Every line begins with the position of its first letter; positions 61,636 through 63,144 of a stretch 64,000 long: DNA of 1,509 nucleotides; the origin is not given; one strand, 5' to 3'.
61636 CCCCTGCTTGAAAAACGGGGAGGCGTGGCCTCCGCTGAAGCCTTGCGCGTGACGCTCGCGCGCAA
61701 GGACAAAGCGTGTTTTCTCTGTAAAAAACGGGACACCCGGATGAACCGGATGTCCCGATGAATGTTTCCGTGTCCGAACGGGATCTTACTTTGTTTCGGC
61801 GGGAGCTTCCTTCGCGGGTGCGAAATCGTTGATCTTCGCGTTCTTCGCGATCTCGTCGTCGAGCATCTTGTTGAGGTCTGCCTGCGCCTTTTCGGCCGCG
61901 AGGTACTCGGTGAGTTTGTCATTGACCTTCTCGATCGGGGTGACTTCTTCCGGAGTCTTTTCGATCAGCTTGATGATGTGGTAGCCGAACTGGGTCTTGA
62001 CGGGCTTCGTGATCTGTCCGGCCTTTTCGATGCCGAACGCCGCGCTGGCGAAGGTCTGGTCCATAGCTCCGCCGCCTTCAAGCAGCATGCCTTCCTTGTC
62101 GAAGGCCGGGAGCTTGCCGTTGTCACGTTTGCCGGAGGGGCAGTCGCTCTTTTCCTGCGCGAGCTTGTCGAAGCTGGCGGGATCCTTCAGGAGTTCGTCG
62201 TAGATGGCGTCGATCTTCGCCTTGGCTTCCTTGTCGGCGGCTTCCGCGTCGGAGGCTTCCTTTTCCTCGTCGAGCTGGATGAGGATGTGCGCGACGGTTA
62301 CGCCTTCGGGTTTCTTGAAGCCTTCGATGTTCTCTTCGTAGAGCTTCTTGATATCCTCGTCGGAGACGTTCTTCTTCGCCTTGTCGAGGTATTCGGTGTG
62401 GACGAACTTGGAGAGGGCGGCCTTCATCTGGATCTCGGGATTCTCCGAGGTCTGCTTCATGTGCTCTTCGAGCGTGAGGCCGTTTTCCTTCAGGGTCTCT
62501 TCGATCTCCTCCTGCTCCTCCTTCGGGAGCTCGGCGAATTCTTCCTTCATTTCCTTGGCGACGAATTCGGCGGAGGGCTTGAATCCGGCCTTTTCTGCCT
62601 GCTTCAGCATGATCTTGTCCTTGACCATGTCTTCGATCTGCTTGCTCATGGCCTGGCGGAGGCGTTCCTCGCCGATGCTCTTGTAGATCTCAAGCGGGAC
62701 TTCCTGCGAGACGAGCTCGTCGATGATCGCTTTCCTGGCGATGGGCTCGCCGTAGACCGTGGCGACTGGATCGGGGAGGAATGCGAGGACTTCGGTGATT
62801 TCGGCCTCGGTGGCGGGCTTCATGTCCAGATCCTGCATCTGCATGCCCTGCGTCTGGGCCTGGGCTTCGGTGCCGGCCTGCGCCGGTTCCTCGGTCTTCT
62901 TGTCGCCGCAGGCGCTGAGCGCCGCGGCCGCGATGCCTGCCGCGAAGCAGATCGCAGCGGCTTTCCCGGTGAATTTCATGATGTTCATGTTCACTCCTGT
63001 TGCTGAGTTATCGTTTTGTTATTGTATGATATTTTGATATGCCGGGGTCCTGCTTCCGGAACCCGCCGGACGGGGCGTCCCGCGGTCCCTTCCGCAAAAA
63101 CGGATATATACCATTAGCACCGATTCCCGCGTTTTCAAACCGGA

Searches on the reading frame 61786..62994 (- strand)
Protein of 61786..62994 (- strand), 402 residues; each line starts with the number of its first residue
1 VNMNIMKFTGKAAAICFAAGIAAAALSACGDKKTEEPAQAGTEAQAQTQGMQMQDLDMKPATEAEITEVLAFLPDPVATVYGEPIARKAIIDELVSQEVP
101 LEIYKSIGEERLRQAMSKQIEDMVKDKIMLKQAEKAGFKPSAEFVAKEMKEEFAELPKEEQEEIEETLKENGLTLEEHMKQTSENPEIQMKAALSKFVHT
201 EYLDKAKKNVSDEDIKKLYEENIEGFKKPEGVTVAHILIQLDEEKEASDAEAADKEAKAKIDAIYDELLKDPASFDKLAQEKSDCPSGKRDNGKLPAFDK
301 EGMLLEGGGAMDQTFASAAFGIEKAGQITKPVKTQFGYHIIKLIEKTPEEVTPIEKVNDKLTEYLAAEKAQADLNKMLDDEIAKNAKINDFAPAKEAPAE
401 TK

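Call 20: search_protein_families(library=pfam, proteins=[window:61786-62994:-], max_evalue=0.001)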
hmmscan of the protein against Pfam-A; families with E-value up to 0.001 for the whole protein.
window:61786-62994:- (402 aa): 3 families
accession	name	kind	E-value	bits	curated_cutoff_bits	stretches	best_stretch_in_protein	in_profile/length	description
PF00639.27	Rotamase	-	7e-23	81.9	21.7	1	236-344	1-96/97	PPIC-type PPIASE domain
PF13616.12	Rotamase_3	-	1.2e-20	74.7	22.5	1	217-347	5-116/116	PPIC-type PPIASE domain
PF13145.12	Rotamase_2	-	5.9e-19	69.5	27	1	210-358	1-120/121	PPIC-type PPIASE domain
